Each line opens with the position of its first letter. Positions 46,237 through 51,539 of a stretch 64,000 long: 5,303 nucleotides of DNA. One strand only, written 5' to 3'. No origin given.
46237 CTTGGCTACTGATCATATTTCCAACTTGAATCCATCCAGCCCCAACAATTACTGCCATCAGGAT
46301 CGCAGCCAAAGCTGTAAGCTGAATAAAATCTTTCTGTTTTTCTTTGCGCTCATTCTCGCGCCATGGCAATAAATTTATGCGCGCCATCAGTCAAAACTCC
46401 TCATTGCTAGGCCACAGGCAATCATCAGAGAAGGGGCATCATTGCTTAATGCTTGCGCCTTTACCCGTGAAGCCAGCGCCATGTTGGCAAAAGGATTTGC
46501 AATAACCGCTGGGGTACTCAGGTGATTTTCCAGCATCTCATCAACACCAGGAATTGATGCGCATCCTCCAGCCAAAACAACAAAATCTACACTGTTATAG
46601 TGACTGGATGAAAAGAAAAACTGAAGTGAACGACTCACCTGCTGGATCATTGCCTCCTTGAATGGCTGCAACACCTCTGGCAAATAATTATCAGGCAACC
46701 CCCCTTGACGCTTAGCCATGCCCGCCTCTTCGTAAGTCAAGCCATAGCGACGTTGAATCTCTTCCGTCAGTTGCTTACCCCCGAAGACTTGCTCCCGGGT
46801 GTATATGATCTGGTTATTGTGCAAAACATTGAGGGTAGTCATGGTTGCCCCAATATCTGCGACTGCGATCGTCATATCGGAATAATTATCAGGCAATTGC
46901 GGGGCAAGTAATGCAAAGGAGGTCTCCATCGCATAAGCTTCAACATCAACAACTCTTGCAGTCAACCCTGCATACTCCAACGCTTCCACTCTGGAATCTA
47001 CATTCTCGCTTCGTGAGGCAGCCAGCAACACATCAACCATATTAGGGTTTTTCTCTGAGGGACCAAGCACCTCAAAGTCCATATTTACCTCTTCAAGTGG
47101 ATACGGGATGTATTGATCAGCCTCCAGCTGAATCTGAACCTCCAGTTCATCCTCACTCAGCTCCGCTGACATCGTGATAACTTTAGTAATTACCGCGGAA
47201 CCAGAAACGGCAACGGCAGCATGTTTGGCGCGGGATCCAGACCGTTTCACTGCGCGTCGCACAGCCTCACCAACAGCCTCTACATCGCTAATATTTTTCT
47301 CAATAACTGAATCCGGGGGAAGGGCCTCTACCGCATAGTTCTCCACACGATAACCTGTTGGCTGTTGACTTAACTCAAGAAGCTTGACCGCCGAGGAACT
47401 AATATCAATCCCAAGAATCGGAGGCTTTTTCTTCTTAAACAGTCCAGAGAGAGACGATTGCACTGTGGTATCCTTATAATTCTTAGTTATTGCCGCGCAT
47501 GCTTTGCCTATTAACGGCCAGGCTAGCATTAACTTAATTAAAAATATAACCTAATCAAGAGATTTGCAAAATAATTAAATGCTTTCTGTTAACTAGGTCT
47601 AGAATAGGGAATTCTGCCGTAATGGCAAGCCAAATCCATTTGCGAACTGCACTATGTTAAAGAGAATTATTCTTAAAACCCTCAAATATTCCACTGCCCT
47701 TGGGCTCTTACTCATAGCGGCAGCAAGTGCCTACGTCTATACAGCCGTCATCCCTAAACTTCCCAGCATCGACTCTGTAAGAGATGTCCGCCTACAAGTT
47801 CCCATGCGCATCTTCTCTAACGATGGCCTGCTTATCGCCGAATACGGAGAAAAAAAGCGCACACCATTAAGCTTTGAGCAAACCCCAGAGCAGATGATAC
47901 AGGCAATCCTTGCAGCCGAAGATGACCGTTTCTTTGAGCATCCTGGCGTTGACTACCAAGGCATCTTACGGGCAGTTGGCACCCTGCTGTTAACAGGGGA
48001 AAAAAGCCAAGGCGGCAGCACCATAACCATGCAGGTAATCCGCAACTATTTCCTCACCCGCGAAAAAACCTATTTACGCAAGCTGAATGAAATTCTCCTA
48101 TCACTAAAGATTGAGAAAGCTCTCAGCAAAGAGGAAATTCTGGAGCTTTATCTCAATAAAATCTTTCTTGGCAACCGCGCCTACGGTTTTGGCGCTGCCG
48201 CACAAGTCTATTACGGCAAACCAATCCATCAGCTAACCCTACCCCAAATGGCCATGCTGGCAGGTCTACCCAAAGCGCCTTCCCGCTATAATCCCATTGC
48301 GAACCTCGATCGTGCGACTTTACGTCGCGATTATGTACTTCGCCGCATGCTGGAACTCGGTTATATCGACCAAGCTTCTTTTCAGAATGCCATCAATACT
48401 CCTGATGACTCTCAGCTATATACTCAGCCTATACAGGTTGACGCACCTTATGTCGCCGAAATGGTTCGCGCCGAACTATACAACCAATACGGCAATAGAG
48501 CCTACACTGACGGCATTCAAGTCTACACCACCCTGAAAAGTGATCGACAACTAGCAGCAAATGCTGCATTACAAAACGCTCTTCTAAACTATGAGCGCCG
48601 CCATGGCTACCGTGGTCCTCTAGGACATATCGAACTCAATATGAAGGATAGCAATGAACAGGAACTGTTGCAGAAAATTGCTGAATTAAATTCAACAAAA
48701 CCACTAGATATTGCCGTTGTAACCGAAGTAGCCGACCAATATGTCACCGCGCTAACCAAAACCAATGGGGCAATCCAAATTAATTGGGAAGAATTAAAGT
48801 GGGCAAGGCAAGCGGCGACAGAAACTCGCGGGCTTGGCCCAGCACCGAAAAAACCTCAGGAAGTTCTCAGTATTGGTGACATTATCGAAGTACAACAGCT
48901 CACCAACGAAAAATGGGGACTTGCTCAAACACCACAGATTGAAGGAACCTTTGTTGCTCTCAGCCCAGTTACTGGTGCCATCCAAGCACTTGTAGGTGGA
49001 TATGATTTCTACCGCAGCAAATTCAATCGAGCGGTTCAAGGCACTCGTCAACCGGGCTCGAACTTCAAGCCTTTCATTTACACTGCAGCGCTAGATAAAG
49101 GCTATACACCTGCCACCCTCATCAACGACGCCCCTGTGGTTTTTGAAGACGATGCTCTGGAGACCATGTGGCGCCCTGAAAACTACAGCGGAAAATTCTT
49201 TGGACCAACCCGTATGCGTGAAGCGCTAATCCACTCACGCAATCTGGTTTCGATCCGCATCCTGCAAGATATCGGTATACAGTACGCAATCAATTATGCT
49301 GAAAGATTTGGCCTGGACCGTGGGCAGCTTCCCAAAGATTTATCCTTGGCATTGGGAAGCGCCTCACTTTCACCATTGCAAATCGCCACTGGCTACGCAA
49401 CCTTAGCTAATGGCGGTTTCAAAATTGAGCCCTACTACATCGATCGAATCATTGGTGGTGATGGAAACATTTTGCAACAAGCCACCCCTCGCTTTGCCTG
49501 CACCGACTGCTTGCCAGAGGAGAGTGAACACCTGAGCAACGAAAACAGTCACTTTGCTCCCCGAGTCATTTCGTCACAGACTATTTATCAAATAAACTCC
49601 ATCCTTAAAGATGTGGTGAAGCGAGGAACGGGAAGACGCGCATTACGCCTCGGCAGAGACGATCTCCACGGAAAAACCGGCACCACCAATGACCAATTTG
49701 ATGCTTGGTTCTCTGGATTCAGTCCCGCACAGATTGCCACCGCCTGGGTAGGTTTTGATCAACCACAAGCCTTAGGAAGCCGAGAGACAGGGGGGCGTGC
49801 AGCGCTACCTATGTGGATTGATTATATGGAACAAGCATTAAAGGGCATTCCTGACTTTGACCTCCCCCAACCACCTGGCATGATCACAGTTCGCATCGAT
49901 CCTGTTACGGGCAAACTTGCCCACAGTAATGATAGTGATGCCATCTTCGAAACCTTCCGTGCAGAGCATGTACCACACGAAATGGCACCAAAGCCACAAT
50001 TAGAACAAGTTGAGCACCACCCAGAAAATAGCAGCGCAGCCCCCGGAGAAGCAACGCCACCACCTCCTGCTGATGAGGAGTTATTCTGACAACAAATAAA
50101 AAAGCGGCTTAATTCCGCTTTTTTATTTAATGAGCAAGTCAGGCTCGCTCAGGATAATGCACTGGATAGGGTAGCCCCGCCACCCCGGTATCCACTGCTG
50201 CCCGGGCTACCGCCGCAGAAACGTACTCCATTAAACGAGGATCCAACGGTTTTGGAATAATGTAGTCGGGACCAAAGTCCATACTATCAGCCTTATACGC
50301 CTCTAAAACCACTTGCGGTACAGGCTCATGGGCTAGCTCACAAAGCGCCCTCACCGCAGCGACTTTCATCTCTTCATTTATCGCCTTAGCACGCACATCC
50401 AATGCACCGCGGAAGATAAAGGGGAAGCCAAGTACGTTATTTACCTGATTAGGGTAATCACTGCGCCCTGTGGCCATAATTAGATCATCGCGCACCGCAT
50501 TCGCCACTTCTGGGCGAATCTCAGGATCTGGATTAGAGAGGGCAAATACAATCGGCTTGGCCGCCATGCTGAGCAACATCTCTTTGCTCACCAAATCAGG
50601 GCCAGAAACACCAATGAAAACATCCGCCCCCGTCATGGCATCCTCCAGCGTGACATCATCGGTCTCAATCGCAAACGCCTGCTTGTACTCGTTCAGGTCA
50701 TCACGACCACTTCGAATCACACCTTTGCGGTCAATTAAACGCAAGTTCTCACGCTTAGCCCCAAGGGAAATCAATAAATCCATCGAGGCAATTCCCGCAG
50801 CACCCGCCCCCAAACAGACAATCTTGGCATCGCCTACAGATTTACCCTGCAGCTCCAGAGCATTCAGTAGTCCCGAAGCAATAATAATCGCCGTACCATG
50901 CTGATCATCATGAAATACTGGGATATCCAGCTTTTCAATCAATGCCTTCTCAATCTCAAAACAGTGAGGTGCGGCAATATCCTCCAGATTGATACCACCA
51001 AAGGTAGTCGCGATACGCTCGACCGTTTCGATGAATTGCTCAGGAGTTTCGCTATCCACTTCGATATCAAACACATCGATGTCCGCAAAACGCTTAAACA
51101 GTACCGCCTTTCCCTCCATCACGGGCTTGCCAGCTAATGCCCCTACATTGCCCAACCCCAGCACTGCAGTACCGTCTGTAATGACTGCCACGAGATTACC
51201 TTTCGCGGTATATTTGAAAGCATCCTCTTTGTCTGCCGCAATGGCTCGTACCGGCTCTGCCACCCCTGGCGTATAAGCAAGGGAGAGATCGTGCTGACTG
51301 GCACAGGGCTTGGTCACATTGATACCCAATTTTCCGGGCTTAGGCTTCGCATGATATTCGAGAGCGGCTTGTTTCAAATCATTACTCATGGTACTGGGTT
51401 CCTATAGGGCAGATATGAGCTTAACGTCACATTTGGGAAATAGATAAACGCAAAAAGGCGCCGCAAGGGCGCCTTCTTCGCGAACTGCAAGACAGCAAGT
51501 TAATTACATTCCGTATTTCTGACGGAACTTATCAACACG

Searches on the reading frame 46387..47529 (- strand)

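Call 34: search_protein_families(library=ncbifam, proteins=[window:46387-47529:-], max_evalue=1e-10)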
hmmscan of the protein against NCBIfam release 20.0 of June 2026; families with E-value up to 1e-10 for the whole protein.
window:46387-47529:- (380 aa): 4 families
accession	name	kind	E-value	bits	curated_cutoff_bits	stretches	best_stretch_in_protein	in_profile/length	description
TIGR01175.1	pilM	subfamily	4e-128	427.3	133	1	37-379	4-348/348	type IV pilus assembly protein PilM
NF045709.1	Amuc_1101_fam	equivalog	8.7e-39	133.8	650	1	41-379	10-350/608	Amuc_1101 family PilM-like pilus complex protein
TIGR01174.1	ftsA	equivalog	2.5e-11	43.3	175.85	0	171-276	154-253/371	cell division protein FtsA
NF011660.0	PRK15080.1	equivalog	6e-11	42.1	182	0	222-342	144-256/277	ethanolamine utilization protein EutJ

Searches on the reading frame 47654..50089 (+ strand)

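Call 54: search_protein_families(library=ncbifam, proteins=[window:47654-50089:+], max_evalue=1e-20)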
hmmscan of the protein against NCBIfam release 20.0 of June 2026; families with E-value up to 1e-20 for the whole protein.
window:47654-50089:+ (811 aa): 14 families
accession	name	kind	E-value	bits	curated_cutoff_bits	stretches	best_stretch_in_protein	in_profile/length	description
NF008643.0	PRK11636.1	equivalog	6.4e-233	775.7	1263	2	16-619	12-615/850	peptidoglycan glycosyltransferase/peptidoglycan DD-transpeptidase MrcA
TIGR02074.1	PBP_1a_fam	subfamily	1.4e-178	595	508.75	1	68-730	1-534/535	PBP1A family penicillin-binding protein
NF051885.1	tranpepglycosPbpC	equivalog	1.4e-138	463.3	900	2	13-310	16-314/632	multimodular transpeptidase-transglycosylase PbpC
TIGR02071.1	PBP_1b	equivalog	4.1e-121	405.4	717.75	2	58-316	133-398/729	penicillin-binding protein 1B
TIGR02073.1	PBP_1c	equivalog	3.4e-93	313.6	494.2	2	66-311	30-265/728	penicillin-binding protein 1C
NF007061.0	PRK09506.1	equivalog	1.7e-89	300.7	1120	2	72-311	214-457/825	bifunctional glycosyl transferase/transpeptidase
NF011423.0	PRK14850.1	equivalog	2.1e-84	284.3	1275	2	66-316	154-408/764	penicillin-binding protein 1b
NF038276.1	strep_PBP2A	exception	2.2e-79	267.5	1100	2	33-308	61-338/716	penicillin-binding protein PBP2A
NF038272.1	strep_PBP1A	exception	9.6e-78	262.1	1075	1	5-299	3-305/658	penicillin-binding protein PBP1A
NF008414.0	PRK11240.1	equivalog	1.8e-52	178.4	1121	1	68-271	63-263/774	peptidoglycan glycosyltransferase PbpC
NF038274.1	strep_PBP1B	exception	2.5e-51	174.9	1225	1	57-217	69-235/745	penicillin-binding protein PBP1B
TIGR02070.1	mono_pep_trsgly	equivalog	1.4e-36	126.1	182.65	1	72-235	58-221/224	monofunctional biosynthetic peptidoglycan transglycosylase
NF010008.0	PRK13481.1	equivalog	1.5e-35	122.8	270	1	66-248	77-265/269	glycosyltransferase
TIGR03423.1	pbp2_mrdA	equivalog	1.5e-21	76.6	455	0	568-678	433-526/593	penicillin-binding protein 2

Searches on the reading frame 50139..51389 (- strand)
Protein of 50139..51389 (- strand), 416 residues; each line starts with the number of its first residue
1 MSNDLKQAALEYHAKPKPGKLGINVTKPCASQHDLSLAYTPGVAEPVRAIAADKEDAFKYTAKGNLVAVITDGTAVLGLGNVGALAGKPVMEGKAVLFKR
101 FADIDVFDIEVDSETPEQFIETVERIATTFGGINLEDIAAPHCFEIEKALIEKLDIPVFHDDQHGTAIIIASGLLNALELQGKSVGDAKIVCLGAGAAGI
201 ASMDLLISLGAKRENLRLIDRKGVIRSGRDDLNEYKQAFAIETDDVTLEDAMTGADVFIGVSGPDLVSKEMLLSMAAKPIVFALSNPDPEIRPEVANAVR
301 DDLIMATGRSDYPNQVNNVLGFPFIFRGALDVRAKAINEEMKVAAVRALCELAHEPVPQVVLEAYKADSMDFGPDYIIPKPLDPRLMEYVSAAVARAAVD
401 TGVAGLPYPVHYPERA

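Call 54: search_protein_families(library=ncbifam, proteins=[window:50139-51389:-], max_evalue=1e-20)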
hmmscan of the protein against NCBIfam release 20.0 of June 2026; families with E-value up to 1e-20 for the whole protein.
window:50139-51389:- (416 aa): 2 families
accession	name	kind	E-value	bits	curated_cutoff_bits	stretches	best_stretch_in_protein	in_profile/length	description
NF009501.0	PRK12861.1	subfamily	3.8e-159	531.2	1178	1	3-407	5-410/764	NADP-dependent malic enzyme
NF010052.0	PRK13529.1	subfamily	1.3e-26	93.3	326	1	117-356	229-502/564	oxaloacetate-decarboxylating malate dehydrogenase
